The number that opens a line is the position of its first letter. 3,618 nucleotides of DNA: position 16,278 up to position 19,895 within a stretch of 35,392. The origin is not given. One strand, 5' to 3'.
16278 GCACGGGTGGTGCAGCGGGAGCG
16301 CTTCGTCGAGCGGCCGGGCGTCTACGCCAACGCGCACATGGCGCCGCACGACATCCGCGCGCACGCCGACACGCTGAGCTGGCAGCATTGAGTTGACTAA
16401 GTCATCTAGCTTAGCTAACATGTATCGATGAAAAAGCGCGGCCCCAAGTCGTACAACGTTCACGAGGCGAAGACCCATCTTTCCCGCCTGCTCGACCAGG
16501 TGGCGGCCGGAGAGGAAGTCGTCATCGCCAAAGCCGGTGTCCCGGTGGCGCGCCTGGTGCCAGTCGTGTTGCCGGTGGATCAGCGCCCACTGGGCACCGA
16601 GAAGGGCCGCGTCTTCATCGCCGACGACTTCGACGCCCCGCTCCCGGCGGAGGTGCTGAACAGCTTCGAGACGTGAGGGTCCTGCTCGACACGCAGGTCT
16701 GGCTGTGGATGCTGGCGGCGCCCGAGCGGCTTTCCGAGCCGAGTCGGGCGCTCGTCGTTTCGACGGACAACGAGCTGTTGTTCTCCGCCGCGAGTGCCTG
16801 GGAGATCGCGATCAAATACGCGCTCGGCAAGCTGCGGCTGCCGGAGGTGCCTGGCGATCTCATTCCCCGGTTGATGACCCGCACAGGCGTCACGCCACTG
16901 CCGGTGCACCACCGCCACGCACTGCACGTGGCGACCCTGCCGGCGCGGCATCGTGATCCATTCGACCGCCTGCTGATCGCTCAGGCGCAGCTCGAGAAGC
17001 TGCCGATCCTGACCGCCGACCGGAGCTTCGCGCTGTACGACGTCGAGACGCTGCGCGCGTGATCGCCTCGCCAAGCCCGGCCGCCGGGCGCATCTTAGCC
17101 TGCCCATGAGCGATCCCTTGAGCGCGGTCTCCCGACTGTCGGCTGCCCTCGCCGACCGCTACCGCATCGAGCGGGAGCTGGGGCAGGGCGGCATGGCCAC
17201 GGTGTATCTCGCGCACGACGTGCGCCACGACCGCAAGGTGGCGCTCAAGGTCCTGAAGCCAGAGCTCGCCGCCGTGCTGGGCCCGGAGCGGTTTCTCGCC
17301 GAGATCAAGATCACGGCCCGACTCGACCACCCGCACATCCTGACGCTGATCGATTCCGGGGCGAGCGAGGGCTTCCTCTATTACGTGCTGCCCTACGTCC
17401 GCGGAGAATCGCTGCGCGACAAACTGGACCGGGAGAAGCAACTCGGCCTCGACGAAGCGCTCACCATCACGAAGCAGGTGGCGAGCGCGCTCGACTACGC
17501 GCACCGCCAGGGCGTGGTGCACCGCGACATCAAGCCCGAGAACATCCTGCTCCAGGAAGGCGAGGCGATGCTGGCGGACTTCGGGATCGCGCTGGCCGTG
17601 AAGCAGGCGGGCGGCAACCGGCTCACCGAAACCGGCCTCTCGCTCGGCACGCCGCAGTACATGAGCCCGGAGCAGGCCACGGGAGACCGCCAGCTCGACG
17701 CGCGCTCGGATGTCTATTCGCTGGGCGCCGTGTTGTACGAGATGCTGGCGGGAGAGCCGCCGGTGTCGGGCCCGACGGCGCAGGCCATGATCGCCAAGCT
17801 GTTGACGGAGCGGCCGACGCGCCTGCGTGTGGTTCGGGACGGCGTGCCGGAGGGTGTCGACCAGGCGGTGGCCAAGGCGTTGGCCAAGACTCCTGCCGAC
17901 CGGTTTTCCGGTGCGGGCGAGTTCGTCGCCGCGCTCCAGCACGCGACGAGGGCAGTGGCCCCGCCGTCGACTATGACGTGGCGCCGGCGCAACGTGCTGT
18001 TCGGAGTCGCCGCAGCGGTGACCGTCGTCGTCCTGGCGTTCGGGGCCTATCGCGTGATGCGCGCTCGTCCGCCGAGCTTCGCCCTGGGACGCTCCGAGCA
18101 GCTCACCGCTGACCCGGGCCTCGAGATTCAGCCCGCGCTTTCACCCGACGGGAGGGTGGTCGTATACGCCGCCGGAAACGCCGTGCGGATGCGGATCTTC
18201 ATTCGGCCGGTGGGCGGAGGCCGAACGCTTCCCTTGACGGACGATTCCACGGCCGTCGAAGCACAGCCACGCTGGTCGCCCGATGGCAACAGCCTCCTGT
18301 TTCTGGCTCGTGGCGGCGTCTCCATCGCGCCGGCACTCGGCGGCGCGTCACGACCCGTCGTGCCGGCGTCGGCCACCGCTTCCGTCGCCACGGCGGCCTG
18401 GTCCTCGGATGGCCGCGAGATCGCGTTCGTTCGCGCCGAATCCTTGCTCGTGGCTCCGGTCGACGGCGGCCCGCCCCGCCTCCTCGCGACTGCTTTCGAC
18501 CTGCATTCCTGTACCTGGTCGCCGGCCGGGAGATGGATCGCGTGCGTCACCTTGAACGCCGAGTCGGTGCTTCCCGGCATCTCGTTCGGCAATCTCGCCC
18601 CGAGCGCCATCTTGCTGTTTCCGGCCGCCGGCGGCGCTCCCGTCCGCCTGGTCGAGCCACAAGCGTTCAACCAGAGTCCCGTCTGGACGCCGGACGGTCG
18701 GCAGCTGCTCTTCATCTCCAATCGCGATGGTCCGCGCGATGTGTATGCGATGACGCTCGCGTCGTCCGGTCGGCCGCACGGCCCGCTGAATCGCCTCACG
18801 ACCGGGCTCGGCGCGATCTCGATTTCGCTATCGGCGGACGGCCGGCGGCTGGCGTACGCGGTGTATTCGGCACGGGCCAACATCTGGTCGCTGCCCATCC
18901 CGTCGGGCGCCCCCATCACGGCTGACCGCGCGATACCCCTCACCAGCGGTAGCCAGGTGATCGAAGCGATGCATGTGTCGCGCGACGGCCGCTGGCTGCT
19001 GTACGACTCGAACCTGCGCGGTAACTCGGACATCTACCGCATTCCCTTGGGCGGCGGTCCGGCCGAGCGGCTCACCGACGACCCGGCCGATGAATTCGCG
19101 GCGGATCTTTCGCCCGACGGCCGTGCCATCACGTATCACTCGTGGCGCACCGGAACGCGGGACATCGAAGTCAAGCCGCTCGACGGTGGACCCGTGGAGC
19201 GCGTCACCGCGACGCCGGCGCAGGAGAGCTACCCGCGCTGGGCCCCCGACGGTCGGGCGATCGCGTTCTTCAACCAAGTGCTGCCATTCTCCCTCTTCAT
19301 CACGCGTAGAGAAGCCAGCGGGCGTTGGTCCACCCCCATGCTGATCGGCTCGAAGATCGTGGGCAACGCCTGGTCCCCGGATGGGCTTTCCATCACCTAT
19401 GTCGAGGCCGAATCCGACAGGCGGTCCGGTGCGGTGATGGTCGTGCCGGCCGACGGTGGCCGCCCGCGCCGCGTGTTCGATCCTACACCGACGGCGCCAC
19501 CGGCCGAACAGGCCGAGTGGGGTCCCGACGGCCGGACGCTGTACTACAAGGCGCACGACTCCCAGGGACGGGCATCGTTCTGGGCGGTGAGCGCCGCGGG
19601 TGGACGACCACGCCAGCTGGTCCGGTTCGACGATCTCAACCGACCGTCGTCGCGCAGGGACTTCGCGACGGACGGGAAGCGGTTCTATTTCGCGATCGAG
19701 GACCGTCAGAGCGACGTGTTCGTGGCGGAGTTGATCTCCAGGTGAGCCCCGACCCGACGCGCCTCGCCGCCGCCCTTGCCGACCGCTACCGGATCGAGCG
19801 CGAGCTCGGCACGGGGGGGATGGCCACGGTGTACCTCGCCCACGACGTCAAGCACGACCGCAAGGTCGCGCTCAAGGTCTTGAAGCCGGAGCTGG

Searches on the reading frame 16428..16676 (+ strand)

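Call 62: search_protein_families(library=pfam, proteins=[window:16428-16676:+], max_evalue=0.001)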
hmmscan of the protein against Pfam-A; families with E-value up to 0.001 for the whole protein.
window:16428-16676:+ (82 aa): 1 family
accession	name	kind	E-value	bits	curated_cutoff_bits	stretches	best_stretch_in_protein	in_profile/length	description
PF02604.26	PhdYeFM_antitox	-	4.1e-10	39.7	29.8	1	7-46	2-42/74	Antitoxin Phd_YefM, type II toxin-antitoxin system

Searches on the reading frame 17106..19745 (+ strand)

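Call 53: search_protein_families(library=pfam, proteins=[window:17106-19745:+], max_evalue=0.001)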
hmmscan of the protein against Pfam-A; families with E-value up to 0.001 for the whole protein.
window:17106-19745:+ (879 aa): 8 families
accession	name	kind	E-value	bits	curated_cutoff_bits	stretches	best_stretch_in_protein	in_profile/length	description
PF00069.31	Pkinase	-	5.8e-52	177.1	31.7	1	19-273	1-254/263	Protein kinase domain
PF07676.18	PD40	-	5.8e-42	141.3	20.9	2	514-545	3-35/38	WD40-like Beta Propeller Repeat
PF07714.23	PK_Tyr_Ser-Thr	-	1.9e-34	119.6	23.1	1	21-266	3-248/258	Protein tyrosine and serine/threonine kinase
PF00930.27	DPPIV_N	-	4e-13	49.3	22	0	602-676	271-344/354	Dipeptidyl peptidase IV (DPP IV) N-terminal region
PF01636.29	APH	-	3.3e-05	24.2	23.2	0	115-160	143-195/239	Phosphotransferase enzyme family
PF03109.22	ABC1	-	4.4e-05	23.2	22.9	0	94-175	146-227/244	ABC1 atypical kinase-like domain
PF14531.12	Kinase-like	-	0.00015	21.5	25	1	102-241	131-265/289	Kinase-like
PF24797.1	Beta-prop_WDR35_TULP_N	-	0.00068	19.3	80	0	424-486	115-179/332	WDR35/TULP4 N-terminal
